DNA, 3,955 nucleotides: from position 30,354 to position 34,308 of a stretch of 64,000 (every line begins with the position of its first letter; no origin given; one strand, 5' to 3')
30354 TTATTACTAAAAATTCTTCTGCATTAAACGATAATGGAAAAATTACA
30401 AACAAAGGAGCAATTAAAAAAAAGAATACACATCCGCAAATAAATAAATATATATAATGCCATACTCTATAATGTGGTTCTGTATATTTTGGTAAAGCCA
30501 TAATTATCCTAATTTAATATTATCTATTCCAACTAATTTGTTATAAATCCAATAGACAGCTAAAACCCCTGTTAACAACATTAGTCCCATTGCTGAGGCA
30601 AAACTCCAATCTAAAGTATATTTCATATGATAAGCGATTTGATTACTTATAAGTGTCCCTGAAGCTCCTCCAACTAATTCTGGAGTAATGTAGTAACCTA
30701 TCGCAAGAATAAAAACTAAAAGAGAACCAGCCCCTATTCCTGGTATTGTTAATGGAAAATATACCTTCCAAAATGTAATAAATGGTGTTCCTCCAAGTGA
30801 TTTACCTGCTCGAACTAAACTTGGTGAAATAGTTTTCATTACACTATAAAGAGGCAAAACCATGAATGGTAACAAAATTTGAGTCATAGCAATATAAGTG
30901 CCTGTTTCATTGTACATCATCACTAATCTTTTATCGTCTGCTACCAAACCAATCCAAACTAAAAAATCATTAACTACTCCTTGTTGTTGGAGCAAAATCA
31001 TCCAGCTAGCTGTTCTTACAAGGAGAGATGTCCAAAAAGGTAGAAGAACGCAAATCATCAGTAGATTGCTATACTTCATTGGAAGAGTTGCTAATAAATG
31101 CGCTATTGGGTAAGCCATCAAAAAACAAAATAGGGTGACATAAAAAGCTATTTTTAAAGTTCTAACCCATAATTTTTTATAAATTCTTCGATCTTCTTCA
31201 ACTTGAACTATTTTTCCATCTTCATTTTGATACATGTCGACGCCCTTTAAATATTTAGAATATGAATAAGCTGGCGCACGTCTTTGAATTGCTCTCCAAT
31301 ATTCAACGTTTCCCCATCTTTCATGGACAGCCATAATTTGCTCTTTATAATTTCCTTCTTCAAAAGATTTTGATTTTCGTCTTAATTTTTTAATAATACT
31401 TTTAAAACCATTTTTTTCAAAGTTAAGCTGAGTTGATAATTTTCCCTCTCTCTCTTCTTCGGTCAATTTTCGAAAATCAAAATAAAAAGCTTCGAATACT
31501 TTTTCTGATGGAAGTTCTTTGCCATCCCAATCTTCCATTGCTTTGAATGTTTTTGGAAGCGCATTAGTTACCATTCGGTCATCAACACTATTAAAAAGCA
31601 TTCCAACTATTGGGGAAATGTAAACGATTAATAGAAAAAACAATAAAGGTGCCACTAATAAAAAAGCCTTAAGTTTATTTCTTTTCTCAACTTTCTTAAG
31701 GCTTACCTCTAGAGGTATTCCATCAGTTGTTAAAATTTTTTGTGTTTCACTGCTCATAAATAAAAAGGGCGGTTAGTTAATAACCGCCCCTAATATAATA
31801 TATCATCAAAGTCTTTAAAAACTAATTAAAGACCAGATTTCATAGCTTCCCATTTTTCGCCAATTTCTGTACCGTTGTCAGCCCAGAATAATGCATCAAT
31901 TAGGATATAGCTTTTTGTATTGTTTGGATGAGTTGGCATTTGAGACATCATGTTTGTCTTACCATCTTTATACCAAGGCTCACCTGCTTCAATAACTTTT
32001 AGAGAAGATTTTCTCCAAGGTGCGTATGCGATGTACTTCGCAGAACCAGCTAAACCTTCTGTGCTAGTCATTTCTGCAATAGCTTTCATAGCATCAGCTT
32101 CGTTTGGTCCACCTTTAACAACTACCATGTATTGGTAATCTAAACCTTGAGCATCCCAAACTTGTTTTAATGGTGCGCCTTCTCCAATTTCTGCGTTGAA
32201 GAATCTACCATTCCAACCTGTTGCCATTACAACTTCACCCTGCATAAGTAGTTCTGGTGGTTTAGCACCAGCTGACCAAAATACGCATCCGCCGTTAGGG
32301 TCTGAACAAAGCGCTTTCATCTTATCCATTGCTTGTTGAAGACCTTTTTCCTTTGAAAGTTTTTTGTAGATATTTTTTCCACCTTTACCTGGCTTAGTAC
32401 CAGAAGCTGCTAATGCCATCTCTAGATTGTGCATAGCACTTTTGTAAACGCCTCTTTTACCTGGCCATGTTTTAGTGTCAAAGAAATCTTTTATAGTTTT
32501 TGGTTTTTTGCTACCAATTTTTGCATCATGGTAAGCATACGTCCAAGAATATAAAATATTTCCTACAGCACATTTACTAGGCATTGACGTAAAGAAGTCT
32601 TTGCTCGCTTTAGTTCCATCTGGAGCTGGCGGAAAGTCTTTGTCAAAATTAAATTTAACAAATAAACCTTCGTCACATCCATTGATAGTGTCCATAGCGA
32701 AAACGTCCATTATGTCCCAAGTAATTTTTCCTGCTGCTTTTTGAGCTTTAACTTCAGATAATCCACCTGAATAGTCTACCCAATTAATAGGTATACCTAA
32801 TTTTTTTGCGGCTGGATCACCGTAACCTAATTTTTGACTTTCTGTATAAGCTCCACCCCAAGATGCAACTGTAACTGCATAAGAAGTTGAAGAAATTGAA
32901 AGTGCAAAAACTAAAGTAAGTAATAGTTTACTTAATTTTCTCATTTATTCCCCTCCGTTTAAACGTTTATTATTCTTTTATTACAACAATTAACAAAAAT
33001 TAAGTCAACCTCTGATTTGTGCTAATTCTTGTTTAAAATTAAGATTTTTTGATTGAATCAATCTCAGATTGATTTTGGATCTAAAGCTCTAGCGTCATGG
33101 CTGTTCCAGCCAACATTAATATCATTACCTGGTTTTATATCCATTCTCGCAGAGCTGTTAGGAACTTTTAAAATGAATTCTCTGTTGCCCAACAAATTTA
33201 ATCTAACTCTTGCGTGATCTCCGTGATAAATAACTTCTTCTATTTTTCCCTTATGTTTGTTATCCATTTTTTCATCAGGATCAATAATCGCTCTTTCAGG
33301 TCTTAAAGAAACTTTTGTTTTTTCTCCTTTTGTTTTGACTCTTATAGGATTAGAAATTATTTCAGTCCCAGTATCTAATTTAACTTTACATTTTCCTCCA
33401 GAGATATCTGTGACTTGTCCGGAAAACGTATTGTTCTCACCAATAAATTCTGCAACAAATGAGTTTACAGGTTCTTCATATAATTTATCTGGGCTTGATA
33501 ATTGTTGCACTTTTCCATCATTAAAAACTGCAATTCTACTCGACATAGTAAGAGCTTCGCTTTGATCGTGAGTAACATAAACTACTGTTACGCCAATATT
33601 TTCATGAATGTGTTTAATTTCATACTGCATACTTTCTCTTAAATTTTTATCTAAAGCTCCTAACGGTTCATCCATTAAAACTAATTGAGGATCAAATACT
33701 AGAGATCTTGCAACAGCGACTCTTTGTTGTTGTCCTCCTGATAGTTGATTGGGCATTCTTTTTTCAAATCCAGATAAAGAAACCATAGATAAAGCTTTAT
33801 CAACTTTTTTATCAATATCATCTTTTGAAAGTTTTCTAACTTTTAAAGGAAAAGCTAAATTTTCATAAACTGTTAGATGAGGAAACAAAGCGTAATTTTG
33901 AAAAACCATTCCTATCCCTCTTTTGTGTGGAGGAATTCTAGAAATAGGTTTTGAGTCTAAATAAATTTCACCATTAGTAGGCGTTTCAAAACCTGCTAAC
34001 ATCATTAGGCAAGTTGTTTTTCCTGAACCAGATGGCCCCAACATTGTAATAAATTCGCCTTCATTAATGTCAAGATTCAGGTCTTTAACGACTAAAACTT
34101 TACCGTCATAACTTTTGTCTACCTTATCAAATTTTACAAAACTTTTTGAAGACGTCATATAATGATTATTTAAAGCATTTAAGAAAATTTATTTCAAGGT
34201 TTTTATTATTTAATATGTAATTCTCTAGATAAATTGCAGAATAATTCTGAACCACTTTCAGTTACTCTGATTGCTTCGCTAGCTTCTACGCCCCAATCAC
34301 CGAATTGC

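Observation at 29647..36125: Pot-type ABC importer in one operon with EutA-like and EutD/DoeA-like enzymes: candidate uptake-and-ring-opening module for an ectoine-like or other cyclic/amidino N-compound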

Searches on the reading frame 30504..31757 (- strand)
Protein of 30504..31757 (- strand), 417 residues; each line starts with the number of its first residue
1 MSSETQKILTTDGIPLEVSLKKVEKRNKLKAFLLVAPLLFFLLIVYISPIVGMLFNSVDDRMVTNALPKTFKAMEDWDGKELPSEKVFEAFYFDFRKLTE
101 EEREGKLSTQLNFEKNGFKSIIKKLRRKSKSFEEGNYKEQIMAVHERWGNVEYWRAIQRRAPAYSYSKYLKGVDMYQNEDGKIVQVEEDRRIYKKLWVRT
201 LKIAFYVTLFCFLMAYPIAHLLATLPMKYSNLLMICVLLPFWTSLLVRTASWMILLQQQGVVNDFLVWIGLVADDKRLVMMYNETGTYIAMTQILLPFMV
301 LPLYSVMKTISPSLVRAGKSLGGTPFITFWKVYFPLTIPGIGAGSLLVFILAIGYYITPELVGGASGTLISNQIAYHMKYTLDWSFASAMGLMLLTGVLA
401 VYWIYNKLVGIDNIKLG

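Call 4: search_protein_families(library=ncbifam, proteins=[window:30504-31757:-], max_evalue=0.001)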
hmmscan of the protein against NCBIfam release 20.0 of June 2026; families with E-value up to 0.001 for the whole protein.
window:30504-31757:- (417 aa): 16 families
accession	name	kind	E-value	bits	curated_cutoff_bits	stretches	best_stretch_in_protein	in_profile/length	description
NF007044.0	PRK09497.1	equivalog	3.8e-48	164.4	348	1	192-409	60-278/285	spermidine/putrescine ABC transporter permease PotB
NF007963.0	PRK10683.1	equivalog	1.2e-47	162.9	489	1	181-406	84-307/317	putrescine ABC transporter permease PotH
NF043074.1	MMSYN1_0196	equivalog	1.5e-16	60.6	350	1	192-406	63-260/277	spermidine/putrescine ABC transporter permease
NF011624.0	PRK15050.1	equivalog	2e-16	60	247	1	196-408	74-285/297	2-aminoethylphosphonate ABC transporter permease subunit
TIGR01581.1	Mo_ABC_porter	hypoth_equivalog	1.1e-15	57.7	210.3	1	182-399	9-222/225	ABC transporter permease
TIGR02139.1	permease_CysT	equivalog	7.1e-14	52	246.1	1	185-408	41-258/265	sulfate ABC transporter permease subunit CysT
TIGR00969.1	3a0106s02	subfamily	7.8e-14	51.8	240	1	177-364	44-223/272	sulfate ABC transporter permease subunit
TIGR03226.1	PhnU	equivalog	2.9e-13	50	283.45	1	196-407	92-302/311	2-aminoethylphosphonate ABC transporter permease subunit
TIGR02141.1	modB_ABC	equivalog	2.6e-12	46.8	182.6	1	200-399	3-196/208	molybdate ABC transporter permease subunit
NF006939.0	PRK09421.1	equivalog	3.7e-11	42.9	262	1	200-356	15-165/230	molybdate ABC transporter permease subunit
TIGR03262.1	PhnU2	equivalog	3.8e-10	39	593.25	1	188-405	48-253/546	putative 2-aminoethylphosphonate ABC transporter permease subunit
NF007047.0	PRK09500.1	equivalog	2.1e-08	34.1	326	1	288-398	132-242/257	spermidine/putrescine ABC transporter permease PotC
NF040839.1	tungstate_WtpB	equivalog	6.2e-08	32.6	340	1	177-354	27-195/251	tungstate ABC transporter permease WtpB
TIGR02140.1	permease_CysW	equivalog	9.5e-07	28.6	329.1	1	213-396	65-245/261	sulfate ABC transporter permease subunit CysW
NF008208.0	PRK10971.1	equivalog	0.0001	21.9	415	1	201-406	64-264/277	sulfate/thiosulfate ABC transporter permease CysT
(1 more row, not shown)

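Call 5: search_protein_families(library=pfam, proteins=[window:30504-31757:-], max_evalue=0.001)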
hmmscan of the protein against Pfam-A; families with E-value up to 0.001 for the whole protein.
window:30504-31757:- (417 aa): 1 family
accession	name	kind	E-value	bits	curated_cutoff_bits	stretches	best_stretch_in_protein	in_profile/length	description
PF00528.27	BPD_transp_1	-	3.3e-10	40.4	26.4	1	221-406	7-176/184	Binding-protein-dependent transport system inner membrane component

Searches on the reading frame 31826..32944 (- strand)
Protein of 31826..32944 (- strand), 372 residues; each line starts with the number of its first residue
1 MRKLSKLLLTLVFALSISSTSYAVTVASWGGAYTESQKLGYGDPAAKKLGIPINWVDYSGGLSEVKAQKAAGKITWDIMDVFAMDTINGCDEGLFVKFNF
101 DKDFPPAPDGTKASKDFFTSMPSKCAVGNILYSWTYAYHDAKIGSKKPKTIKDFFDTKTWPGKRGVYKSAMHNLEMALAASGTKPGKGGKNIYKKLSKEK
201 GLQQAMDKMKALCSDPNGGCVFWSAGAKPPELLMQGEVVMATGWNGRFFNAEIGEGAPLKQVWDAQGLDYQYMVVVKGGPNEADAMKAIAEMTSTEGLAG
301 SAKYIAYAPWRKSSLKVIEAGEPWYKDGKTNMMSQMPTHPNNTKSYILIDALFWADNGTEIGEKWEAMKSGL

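Call 4: search_protein_families(library=ncbifam, proteins=[window:31826-32944:-], max_evalue=0.001)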
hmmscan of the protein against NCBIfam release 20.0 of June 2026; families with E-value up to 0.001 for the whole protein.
window:31826-32944:- (372 aa): 0 families

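Call 5: search_protein_families(library=pfam, proteins=[window:31826-32944:-], max_evalue=0.001)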
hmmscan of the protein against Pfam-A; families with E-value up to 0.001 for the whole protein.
window:31826-32944:- (372 aa): 1 family
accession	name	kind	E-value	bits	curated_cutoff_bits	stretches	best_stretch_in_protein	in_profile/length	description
PF13416.11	SBP_bac_8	-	1.7e-26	94.1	27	1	46-326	7-272/279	Bacterial extracellular solute-binding protein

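Call 24: search_solved_structures(query=window:31826-32944:-, max_evalue=0.01)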
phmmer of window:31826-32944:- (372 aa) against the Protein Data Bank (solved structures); distinct sequences matched with E-value up to 0.01: 9.
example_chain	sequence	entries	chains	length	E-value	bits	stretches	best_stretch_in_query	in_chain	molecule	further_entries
8jv1_A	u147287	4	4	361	1.6e-173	580.4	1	23-372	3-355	Spermidine/putrescine-binding periplasmic protein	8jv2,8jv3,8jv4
9d57_A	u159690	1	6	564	1e-32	117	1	24-319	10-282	ABC transporter substrate-binding protein, Circular permuted superfolder GFP fusion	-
6dgv_A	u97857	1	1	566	2.1e-30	109.4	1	24-322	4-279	Fluorescent GABA Sensor precursor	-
4i1d_A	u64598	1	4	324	1.8e-29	106.3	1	23-365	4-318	ABC transporter substrate-binding protein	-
5l9g_A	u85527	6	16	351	2.7e-28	102.4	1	23-365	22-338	periplasmic binding protein | MotA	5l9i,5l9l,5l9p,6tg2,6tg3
4eq7_A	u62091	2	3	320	4.9e-23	85.1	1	26-369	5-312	ABC transporter, substrate binding protein (Polyamine)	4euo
6hly_A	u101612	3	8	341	1.7e-18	70.2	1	24-366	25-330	Agropine permease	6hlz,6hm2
3rpw_A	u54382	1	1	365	1.8e-17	66.8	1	18-290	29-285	ABC transporter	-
3pu5_A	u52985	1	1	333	0.0083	18.5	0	222-287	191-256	extracellular solute-binding protein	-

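Call 27: search_solved_structures(query=window:31826-32944:-, max_evalue=1e-100, show_alignments=1)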
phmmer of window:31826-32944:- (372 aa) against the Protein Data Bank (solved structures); distinct sequences matched with E-value up to 1e-100: 1.
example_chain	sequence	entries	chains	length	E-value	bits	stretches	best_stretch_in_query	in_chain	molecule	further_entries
8jv1_A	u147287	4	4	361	1.6e-173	580.4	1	23-372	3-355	Spermidine/putrescine-binding periplasmic protein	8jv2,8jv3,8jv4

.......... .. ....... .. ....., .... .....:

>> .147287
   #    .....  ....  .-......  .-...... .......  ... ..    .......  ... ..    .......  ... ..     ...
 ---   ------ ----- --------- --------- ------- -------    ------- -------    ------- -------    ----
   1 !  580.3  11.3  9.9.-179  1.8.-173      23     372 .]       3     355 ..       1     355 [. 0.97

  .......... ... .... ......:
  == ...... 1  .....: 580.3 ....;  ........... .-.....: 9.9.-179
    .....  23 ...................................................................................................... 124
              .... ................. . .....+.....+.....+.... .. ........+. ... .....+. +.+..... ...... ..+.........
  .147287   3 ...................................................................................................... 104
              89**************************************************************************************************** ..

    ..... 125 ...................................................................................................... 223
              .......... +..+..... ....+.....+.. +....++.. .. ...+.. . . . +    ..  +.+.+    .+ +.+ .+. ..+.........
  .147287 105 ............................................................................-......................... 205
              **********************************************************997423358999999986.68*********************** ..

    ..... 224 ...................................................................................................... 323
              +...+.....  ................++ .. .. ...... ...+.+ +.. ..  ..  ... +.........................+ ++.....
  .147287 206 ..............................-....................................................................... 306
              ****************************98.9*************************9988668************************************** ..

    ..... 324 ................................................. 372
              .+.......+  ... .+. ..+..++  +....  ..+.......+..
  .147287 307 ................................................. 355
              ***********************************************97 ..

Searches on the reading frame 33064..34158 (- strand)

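Call 4: search_protein_families(library=ncbifam, proteins=[window:33064-34158:-], max_evalue=0.001)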
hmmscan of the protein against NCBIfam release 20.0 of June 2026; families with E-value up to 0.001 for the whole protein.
window:33064-34158:- (364 aa): 185 families (the best 25 are shown)
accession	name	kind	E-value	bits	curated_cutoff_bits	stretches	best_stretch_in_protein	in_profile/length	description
TIGR01187.1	potA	subfamily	2e-111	372.2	355.6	1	39-355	1-321/325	polyamine ABC transporter ATP-binding protein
NF006987.0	PRK09452.1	equivalog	3.9e-111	371.4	482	1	3-323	13-334/378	spermidine/putrescine ABC transporter ATP-binding protein PotA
NF043075.1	MMSYN1_0197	equivalog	1.1e-104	350.1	550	1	8-335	3-320/341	spermidine/putrescine ABC transporter ATP-binding protein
TIGR03265.1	PhnT2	equivalog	1.3e-102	343.6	457.7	1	6-357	3-350/353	putative 2-aminoethylphosphonate ABC transporter ATP-binding protein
NF008653.0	PRK11650.1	subfamily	3.5e-97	325.7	432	1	8-354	4-342/357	sn-glycerol-3-phosphate ABC transporter ATP-binding protein UgpC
TIGR03258.1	PhnT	equivalog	1.1e-93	314.2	499.15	1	5-330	6-331/359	2-aminoethylphosphonate ABC transport system ATP-binding subunit PhnT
NF008621.0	PRK11607.1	equivalog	2.4e-91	306.3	613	1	10-322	22-336/377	putrescine ABC transporter ATP-binding subunit PotG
NF040933.2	ABC_arch_GlcV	equivalog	2.9e-90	302.7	450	1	8-334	3-335/357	glucose ABC transporter ATP-binding protein GlcV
NF008513.0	PRK11432.1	equivalog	9.5e-90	301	496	1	4-336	3-326/351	ferric ABC transporter ATP-binding protein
NF008233.0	PRK11000.1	equivalog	2.8e-88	296.2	568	1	8-355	4-349/369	maltose/maltodextrin ABC transporter ATP-binding protein MalK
NF040840.2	tungstate_WtpC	equivalog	1.2e-87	294.5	440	1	9-350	3-338/347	tungstate ABC transporter ATP-binding protein WtpC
TIGR00968.1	3a0106s01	subfamily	2e-84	282.8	342.75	1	10-244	3-236/237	sulfate ABC transporter ATP-binding protein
NF008105.0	PRK10851.1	equivalog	2.9e-77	259.8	502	1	9-332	4-322/362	sulfate/thiosulfate ABC transporter ATP-binding protein CysA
TIGR01186.1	proV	subfamily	3.6e-69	233.6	326.6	1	19-244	4-235/363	betaine/proline/choline family ABC transporter ATP-binding protein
NF040729.1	ABC_ATP_SaoA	equivalog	3.6e-62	210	360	1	11-216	5-210/248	ABC transporter ATP-binding protein SaoA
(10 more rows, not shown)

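Call 5: search_protein_families(library=pfam, proteins=[window:33064-34158:-], max_evalue=0.001)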
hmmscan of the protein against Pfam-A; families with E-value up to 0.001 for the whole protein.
window:33064-34158:- (364 aa): 3 families
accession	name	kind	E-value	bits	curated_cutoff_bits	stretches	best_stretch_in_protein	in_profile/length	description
PF00005.33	ABC_tran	-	1.5e-37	129.7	25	1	24-166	1-136/137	ABC transporter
PF08402.16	TOBE_2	-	5.5e-14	52.5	21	1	283-359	1-76/76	TOBE domain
PF20720.3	nSTAND3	-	0.00068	19.8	27.2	0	32-55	15-38/155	Novel STAND NTPase 3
